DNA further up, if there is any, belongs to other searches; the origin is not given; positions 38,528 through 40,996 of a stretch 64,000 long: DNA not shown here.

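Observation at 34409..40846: Compact TOMM/LAP-like RiPP locus: kinase-coupled SagB dehydrogenase convergent with a Nif11-type precursor and a fused E1-like/YcaO cyclodehydratase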

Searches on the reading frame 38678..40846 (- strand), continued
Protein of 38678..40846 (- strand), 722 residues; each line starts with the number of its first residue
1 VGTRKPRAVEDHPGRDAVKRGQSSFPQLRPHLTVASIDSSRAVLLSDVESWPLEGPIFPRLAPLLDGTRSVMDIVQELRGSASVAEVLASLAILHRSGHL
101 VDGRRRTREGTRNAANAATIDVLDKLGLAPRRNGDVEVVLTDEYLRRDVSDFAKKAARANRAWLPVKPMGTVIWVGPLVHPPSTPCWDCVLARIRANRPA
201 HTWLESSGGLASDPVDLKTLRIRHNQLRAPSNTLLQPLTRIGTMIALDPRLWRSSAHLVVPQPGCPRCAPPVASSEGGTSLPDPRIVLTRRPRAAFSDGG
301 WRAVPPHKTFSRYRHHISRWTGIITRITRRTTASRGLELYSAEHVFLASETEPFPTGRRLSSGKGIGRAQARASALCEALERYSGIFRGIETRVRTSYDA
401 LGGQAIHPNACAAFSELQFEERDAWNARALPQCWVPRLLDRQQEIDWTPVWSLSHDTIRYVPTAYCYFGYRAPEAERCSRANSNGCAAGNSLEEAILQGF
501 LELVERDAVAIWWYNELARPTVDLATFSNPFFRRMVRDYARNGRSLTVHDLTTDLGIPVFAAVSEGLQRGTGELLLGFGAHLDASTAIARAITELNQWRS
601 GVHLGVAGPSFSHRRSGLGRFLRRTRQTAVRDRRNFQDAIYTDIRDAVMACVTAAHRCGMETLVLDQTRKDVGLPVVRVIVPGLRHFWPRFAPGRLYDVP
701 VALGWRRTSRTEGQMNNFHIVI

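Call 34: find_encoding_contigs(protein=P0012, flank=10000, max_places=2)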
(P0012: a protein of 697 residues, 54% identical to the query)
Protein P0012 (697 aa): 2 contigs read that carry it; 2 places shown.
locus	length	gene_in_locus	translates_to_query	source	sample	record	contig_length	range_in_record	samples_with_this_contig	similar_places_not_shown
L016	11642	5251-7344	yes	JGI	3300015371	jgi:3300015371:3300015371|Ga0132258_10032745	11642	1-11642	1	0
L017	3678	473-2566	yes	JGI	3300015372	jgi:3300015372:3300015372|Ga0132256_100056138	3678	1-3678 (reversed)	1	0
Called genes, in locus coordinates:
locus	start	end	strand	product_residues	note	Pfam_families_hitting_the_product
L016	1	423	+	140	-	?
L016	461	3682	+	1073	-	PF13620:CarboxypepD_reg, PF25183:OMP_b-brl_4, PF00593:TonB_dep_Rec_b-barrel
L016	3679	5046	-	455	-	PF20628:Dyp_perox_C (faint)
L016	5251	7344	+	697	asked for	PF21084:WHD_DUF4423_like, PF02624:YcaO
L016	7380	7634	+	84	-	-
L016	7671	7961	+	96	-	-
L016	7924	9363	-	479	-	PF18679:HTH_57 (weak), PF22767:ThcOx, PF00881:Nitroreductase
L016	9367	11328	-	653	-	PF00069:Pkinase, PF07714:PK_Tyr_Ser-Thr (weak)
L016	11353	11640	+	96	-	?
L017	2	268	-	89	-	?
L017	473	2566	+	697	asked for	PF21084:WHD_DUF4423_like, PF02624:YcaO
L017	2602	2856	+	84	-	-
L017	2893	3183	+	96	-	-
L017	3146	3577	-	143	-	PF00881:Nitroreductase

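Call 35: find_encoding_contigs(protein=P0006, flank=10000, max_places=2)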
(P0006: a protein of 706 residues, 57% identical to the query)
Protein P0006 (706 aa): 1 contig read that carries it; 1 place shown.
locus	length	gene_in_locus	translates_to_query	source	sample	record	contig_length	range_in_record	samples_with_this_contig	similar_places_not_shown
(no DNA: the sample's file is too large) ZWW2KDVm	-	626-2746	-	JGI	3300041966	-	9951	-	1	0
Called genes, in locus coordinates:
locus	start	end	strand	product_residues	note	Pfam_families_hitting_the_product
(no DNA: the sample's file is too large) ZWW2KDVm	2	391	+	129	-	?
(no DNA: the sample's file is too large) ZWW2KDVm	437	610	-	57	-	-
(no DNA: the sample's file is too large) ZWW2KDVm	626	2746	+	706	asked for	PF21084:WHD_DUF4423_like (weak), PF02624:YcaO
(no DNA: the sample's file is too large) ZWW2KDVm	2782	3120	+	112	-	-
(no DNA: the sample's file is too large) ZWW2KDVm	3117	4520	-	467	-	PF18679:HTH_57 (weak), PF22767:ThcOx, PF00881:Nitroreductase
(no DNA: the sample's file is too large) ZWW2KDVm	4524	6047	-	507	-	-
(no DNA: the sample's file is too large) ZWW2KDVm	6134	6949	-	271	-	-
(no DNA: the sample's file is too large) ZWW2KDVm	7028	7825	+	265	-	PF02668:TauD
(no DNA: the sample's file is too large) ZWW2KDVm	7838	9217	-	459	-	PF21105:DyP_N (weak)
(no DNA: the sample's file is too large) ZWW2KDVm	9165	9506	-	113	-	-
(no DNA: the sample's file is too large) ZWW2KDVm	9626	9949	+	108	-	?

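Call 48: search_solved_structures(query=window:38678-40846:-, max_evalue=0.00001)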
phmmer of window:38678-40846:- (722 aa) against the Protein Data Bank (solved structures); distinct sequences matched with E-value up to 0.00001: 5.
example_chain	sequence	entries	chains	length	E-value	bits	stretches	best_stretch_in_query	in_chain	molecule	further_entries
4v1t_A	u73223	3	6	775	2.2e-145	489.3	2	225-716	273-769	LYND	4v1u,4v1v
7u58_A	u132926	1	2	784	3e-139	469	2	239-720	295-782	MusD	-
4bs9_A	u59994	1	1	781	6.3e-138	464.6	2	223-716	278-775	TRUD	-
6pe3_A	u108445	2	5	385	9.8e-22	80.5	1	473-601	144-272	Uncharacterized protein MJ1094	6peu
6ci7_A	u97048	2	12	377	8.4e-12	47.7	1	479-634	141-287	YcaO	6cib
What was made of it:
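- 38678..40846 (-): Fused winged-helix RRE / E1-like / YcaO cyclodehydratase (722 aa as listed). The true start may be about 25 codons downstream. The nearest solved structures are LynD, MusD and TruD (call 48).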

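Call 53: find_encoding_contigs(protein=P0037, flank=10000, max_places=1)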
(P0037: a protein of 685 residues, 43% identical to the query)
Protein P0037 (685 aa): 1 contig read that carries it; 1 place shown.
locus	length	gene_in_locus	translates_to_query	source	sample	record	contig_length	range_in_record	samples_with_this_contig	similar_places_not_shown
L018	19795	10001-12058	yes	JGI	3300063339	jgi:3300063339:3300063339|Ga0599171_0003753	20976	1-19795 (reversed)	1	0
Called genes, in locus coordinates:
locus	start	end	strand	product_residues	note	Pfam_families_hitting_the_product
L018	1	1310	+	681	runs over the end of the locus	PF10647:Gmad1 (weak), PF00930:DPPIV_N (faint), PF26550:Tricorn_2nd (faint), PF02129:Peptidase_S15 (faint), PF07676:PD40 (faint), PF25174:Beta-prop_THOC3 (faint), PF26549:Tricorn_N, PF00326:Peptidase_S9, +2 more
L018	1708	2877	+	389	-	PF00903:Glyoxalase (faint)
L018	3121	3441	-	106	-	PF07883:Cupin_2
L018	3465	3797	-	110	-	PF07978:NIPSNAP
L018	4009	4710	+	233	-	PF01022:HTH_5 (weak)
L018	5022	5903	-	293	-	-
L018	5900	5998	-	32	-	-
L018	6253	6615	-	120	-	PF02517:Rce1-like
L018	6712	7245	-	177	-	PF01872:RibD_C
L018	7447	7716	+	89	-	-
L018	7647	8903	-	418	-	PF00903:Glyoxalase (faint), PF18029:Glyoxalase_6 (faint)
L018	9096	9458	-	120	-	-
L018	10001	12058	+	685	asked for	PF02624:YcaO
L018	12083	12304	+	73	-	PF07862:Nif11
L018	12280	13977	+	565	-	PF09286:Pro-kuma_activ, PF00082:Peptidase_S8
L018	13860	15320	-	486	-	PF22767:ThcOx, PF00881:Nitroreductase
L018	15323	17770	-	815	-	PF00069:Pkinase, PF07714:PK_Tyr_Ser-Thr, PF03109:ABC1 (weak)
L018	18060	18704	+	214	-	PF00440:TetR_N, PF16925:TetR_C_13 (weak), PF21993:TetR_C_13_2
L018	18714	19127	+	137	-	PF10703:MoaF, PF22036:MoaF_like (weak)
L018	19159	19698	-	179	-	PF04978:MST (weak), PF12867:DinB_2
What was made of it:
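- TauD and DyP are absent from the more distant L018 cluster (call 53).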

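Call 54: find_encoding_contigs(protein=P0070, flank=10000, max_places=1)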
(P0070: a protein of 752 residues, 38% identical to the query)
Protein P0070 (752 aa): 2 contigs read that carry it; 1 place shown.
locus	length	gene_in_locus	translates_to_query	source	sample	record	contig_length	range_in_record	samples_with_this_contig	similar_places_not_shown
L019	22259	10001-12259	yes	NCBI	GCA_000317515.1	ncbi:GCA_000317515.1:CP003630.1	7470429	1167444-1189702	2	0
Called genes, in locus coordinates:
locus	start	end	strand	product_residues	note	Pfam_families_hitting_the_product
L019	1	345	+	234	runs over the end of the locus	PF13489:Methyltransf_23, PF13649:Methyltransf_25, PF13847:Methyltransf_31, PF08241:Methyltransf_11, PF08242:Methyltransf_12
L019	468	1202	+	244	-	PF04294:VanW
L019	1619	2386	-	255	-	PF00005:ABC_tran, PF13304:AAA_21 (faint), PF02463:SMC_N (weak)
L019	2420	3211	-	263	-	PF02361:CbiQ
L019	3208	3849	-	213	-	PF01891:CbiM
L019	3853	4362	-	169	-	PF13620:CarboxypepD_reg (weak)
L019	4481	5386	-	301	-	-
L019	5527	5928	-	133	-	-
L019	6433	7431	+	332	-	-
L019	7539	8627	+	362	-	-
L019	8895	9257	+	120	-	-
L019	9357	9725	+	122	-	-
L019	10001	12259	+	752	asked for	PF21084:WHD_DUF4423_like, PF02624:YcaO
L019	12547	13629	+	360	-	PF04909:Amidohydro_2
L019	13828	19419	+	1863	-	PF00069:Pkinase, PF07714:PK_Tyr_Ser-Thr, PF13191:AAA_16, PF01590:GAF, PF13185:GAF_2, PF00512:HisKA (weak), PF02518:HATPase_c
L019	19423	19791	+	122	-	PF00072:Response_reg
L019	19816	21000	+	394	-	PF00072:Response_reg, PF07228:SpoIIE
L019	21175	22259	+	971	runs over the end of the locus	PF00072:Response_reg, PF00989:PAS, PF08448:PAS_4, PF13426:PAS_9 (weak), PF00512:HisKA, PF02518:HATPase_c, PF00072:Response_reg, PF00211:Guanylate_cyc, +1 more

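Call 55: find_encoding_contigs(protein=P0007, flank=10000, max_places=1)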
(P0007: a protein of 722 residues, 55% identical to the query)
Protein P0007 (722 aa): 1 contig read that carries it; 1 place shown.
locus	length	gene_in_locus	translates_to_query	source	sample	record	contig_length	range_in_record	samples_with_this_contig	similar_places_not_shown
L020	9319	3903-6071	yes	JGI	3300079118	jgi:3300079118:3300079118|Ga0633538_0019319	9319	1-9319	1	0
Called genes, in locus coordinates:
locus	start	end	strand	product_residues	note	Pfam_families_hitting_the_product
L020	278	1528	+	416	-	PF05922:Inhibitor_I9 (faint), PF00082:Peptidase_S8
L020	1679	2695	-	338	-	PF00034:Cytochrom_C (faint), PF13442:Cytochrome_CBB3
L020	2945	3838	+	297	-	-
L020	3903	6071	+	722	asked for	PF21084:WHD_DUF4423_like (faint), PF02624:YcaO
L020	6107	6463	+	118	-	-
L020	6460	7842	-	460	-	PF18679:HTH_57 (weak), PF22767:ThcOx, PF00881:Nitroreductase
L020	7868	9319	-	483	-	?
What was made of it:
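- An S8 peptidase lies about 2.4 kb upstream in L020 (call 55).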

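Call 68: list_cluster_members(proteins=[window:38678-40846:-, window:36832-38262:+, window:34409-36829:+, window:41711-43831:-, window:55155-56924:-])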
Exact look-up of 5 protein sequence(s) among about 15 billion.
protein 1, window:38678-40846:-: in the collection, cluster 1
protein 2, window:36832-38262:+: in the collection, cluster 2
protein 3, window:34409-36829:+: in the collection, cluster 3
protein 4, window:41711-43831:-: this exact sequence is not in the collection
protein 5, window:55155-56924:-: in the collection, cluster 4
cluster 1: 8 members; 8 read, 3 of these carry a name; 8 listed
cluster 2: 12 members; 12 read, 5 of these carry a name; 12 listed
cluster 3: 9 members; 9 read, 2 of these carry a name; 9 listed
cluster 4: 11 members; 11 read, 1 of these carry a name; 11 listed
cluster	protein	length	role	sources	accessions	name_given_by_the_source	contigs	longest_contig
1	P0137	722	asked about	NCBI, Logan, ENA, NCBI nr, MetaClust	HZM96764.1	MAG TPA: TOMM precursor leader peptide-binding protein [Vicinamibacterales bacterium] | TOMM precursor leader peptide-binding protein [Vicinamibacterales bacterium] | \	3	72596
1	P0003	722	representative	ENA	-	-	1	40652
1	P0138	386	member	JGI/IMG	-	ribosomal protein S12 methylthiotransferase accessory factor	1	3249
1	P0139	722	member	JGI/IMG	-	oxazoline/thiazoline synthase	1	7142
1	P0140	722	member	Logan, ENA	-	-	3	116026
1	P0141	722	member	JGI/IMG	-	-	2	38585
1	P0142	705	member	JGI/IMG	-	-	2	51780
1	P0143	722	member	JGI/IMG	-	-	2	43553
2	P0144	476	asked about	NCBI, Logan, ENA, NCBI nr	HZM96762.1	MAG TPA: SagB family peptide dehydrogenase [Vicinamibacterales bacterium] | SagB family peptide dehydrogenase [Vicinamibacterales bacterium]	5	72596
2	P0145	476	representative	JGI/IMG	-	-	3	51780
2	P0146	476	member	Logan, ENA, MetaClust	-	\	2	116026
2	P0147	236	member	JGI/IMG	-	SagB-type dehydrogenase family enzyme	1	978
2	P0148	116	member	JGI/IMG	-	SagB-type dehydrogenase family enzyme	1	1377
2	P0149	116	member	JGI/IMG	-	SagB-type dehydrogenase family enzyme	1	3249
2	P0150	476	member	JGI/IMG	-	-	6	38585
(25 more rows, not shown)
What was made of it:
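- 38678..40846 (-): NCBI names it 'TOMM precursor leader peptide-binding protein' (HZM96764.1, call 68).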

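Call 77: find_encoding_contigs(protein=P0008, flank=10000, max_places=1)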
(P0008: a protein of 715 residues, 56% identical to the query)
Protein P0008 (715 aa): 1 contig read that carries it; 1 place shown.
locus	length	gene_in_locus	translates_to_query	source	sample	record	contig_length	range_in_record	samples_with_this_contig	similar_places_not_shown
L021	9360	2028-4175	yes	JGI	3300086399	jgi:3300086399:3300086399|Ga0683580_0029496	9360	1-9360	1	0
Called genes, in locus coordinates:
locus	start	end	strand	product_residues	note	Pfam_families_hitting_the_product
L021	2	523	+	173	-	?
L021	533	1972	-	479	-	PF21105:DyP_N (weak), PF20628:Dyp_perox_C (faint)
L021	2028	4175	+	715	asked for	PF21084:WHD_DUF4423_like (weak), PF02624:YcaO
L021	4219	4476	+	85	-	-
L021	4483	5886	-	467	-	PF22767:ThcOx, PF00881:Nitroreductase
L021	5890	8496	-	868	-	PF17667:Pkinase_fungal (faint), PF00069:Pkinase, PF07714:PK_Tyr_Ser-Thr, PF03109:ABC1 (weak)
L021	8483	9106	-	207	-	PF07638:Sigma70_ECF (weak), PF04542:Sigma70_r2 (weak), PF08281:Sigma70_r4_2 (faint)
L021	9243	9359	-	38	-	?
